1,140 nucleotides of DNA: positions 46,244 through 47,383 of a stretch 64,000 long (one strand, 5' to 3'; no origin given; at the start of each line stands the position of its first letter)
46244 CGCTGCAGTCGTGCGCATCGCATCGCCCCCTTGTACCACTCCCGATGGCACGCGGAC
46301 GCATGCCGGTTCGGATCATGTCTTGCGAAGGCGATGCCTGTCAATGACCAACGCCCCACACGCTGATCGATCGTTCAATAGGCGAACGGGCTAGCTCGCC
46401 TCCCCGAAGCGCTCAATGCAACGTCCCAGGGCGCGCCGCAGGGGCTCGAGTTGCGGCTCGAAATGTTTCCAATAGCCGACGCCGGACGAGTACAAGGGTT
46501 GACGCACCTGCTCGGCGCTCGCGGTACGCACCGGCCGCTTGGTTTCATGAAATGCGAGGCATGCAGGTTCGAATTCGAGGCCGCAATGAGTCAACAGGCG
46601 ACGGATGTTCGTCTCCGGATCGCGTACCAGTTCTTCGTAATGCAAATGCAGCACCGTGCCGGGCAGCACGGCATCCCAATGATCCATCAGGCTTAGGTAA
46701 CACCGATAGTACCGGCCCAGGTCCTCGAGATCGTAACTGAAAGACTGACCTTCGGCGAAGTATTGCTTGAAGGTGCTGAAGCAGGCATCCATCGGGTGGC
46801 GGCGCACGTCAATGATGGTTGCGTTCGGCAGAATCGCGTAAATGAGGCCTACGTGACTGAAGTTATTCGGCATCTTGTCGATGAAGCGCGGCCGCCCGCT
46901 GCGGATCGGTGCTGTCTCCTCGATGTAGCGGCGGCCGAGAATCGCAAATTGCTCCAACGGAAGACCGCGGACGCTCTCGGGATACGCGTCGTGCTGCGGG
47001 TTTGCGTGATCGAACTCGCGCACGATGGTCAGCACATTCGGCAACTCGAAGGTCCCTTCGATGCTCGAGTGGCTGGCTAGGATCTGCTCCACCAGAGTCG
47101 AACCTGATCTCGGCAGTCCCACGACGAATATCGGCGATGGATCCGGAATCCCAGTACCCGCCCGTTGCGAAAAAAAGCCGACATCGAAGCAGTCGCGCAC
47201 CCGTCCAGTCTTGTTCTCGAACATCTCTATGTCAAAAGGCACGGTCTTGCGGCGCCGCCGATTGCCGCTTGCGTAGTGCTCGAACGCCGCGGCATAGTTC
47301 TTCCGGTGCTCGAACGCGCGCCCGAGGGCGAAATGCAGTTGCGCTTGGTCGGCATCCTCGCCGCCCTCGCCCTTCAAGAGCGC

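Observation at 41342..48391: Third module in inverted order, with two tandem receptors, directly downstream of a GbdR-like regulator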

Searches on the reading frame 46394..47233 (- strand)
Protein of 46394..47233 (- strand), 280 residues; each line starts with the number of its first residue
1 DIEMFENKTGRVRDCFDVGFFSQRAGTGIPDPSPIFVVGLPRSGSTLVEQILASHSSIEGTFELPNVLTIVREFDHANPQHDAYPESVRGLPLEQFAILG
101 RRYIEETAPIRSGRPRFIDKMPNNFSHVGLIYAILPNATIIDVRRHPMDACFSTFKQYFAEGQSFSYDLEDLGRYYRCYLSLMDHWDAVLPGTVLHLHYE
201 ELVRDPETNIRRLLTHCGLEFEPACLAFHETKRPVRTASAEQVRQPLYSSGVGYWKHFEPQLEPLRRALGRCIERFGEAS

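Call 38: search_solved_structures(query=window:46394-47233:-, max_evalue=1, show_alignments=2)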
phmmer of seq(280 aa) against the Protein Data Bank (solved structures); distinct sequences matched with E-value up to 1: 24.
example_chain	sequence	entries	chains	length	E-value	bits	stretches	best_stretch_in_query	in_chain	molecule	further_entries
8w5z_A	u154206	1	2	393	1.3e-06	31.4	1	32-227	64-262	Protein-tyrosine sulfotransferase (Fragment)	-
4gbm_A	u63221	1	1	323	0.00022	24.1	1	30-63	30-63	CurM Sulfotransferase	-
22ga_A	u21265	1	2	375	0.00023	24.1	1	189-222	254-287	Sulfotransferase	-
9wp1_A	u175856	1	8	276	0.00039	23.3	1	33-227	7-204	Protein-tyrosine sulfotransferase 1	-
5wrj_A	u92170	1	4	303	0.00039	23.3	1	31-227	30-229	Protein-tyrosine sulfotransferase 1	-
4gox_A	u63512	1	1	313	0.00041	23.2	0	31-63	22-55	Polyketide synthase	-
5wri_A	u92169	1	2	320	0.00046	23.1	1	32-227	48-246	Protein-tyrosine sulfotransferase 1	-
9wwe_A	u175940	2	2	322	0.0074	19.1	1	34-230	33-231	Protein-tyrosine sulfotransferase 2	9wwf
3ap1_A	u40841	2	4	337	0.0084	18.9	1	34-230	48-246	Protein-tyrosine sulfotransferase 2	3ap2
2z6v_A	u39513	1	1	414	0.01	18.6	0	117-214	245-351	Putative uncharacterized protein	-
3ap3_A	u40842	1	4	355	0.011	18.5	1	34-230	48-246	Protein-tyrosine sulfotransferase 2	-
1zd1_A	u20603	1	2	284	0.02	17.7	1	130-257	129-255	Sulfotransferase 4A1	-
2reo_A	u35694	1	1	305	0.23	14.2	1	136-216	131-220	Putative sulfotransferase 1C3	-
2h8k_A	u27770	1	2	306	0.25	14.1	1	136-216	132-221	SULT1C3 splice variant d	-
1cjm_A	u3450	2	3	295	0.38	13.5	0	174-224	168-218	PROTEIN (ARYL SULFOTRANSFERASE) | Monoamine-sulfating phenol sulfotransferase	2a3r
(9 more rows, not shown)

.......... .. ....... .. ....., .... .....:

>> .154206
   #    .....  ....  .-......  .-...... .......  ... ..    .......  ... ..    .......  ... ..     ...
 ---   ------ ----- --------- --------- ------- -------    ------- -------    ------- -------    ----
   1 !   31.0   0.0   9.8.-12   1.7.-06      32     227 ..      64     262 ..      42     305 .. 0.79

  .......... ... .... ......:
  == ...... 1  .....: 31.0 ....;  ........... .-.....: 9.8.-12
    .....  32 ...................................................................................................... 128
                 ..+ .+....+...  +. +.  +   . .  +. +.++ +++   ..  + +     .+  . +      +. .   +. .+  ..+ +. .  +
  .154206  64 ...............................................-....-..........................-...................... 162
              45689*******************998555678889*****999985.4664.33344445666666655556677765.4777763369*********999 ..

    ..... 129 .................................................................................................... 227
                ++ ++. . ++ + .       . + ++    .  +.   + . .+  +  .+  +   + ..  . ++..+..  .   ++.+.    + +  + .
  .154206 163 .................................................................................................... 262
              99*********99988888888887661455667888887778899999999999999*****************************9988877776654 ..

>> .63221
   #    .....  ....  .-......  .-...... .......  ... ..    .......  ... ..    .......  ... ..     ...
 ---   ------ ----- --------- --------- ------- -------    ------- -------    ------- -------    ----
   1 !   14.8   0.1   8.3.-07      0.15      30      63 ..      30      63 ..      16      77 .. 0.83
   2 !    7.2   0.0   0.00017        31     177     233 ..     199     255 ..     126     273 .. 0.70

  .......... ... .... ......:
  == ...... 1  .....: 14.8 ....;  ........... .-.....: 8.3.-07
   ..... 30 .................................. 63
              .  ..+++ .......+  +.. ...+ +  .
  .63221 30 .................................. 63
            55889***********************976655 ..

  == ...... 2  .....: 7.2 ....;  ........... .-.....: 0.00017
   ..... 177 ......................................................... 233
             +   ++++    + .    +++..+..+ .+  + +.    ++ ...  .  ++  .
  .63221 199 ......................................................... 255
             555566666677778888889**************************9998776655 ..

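Call 70: predict_structure(alignment_id=A5)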
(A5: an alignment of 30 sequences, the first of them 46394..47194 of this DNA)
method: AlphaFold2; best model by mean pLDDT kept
length: 267 residues; sequences in the alignment: 30
mean_pLDDT: 86.6   pTM: 0.87
mean pLDDT of the five models: 86.6, 83.9, 82.8, 81.5, 81.2
residues with pLDDT >= 90: 151; 70-90: 85; 50-70: 27; < 50: 4
segments of 3 or more residues with pLDDT < 50: none
pLDDT, mean of each block of 10 residues (from residue 1): 89 91 90 88 90 89 78 90 96 88 86 92 96 91 76 79 94 94 92 95 96 79 54 68 90 92 66
secondary structure, 60 per line:
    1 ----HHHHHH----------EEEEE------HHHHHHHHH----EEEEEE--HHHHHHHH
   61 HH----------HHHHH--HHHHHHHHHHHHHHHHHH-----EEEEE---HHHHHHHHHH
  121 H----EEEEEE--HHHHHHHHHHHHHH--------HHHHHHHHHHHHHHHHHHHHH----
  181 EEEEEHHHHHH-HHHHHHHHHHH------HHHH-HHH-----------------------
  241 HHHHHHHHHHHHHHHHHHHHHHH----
elements in order: H5-10 E21-25 H32-40 E45-50 H53-62 H73-77 H80-97 E103-107 H111-121 E126-131 H134-147 H156-176 E181-185 H186-191 H193-203 H210-213 H241-263

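Call 72: fold_search(model_id=the predicted structure, library=pdb)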
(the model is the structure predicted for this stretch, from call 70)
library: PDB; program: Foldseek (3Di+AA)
matches with E <= 10: 1005; with E <= 0.001: 103
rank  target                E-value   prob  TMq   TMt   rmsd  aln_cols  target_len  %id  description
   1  5wrj_C                2.7e-10  1.00  0.72  0.71   4.5       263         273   18  Crystal structure of human tyrosylprotein sulfotransferase-1 complexed with PAP and gastrin peptide (released 2017-09-06)
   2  9wwe                  3.2e-10  1.00  0.62  0.56   5.8       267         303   21  Crystal structure of human tyrosylprotein sulfotransferase 2 (TPST2) in cation-bound state (released 2025-12-31)
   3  3ap3_C                4.2e-10  1.00  0.63  0.60   6.1       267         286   20  Crystal structure of human tyrosylprotein sulfotransferase-2 complexed with PAP (released 2011-10-26)
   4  5wrj_A                5.5e-10  1.00  0.73  0.71   4.6       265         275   18  Crystal structure of human tyrosylprotein sulfotransferase-1 complexed with PAP and gastrin peptide (released 2017-09-06)
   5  3ap1_A                6.5e-10  1.00  0.63  0.58   6.0       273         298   19  Crystal structure of human tyrosylprotein sulfotransferase-2 complexed with PAP and C4 peptide (released 2011-10-26)
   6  3ap3_B                1.1e-09  1.00  0.63  0.60   5.8       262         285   19  Crystal structure of human tyrosylprotein sulfotransferase-2 complexed with PAP (released 2011-10-26)
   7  5wri_A                2.1e-09  1.00  0.71  0.69   4.7       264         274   18  Crystal structure of human tyrosylprotein sulfotransferase-1 complexed with PAP and C4 peptide (released 2017-09-13)
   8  3ap2_B                3.0e-09  1.00  0.64  0.58   5.4       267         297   20  Crystal structure of human tyrosylprotein sulfotransferase-2 complexed with PAP,C4 peptide, and phosphate ion (released 2011-10-26)
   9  8w5z_A                3.1e-09  1.00  0.65  0.53   5.3       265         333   21  Crystal structure of tick tyrosylprotein sulfotransferase reveals the activation mechanism of tick anticoagulant prote (released 2024-04-10)
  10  3ap3_A                4.3e-09  1.00  0.64  0.61   5.7       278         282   18  Crystal structure of human tyrosylprotein sulfotransferase-2 complexed with PAP (released 2011-10-26)
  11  3ap2_A                4.8e-09  1.00  0.66  0.59   5.3       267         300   20  Crystal structure of human tyrosylprotein sulfotransferase-2 complexed with PAP,C4 peptide, and phosphate ion (released 2011-10-26)
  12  3ap3_D                6.0e-09  1.00  0.66  0.61   5.7       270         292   20  Crystal structure of human tyrosylprotein sulfotransferase-2 complexed with PAP (released 2011-10-26)
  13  3ap1_B                8.7e-09  1.00  0.63  0.57   5.4       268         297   20  Crystal structure of human tyrosylprotein sulfotransferase-2 complexed with PAP and C4 peptide (released 2011-10-26)
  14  4gox                  7.1e-07  1.00  0.58  0.56  10.2       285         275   19  Sulfotransferase Domain from the Synechococcus PCC 7002 Olefin Synthase (released 2012-10-17)
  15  4gbm                  2.2e-06  1.00  0.52  0.49  10.7       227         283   19  Sulfotransferase Domain from the Curacin Biosynthetic Pathway (released 2012-10-17)
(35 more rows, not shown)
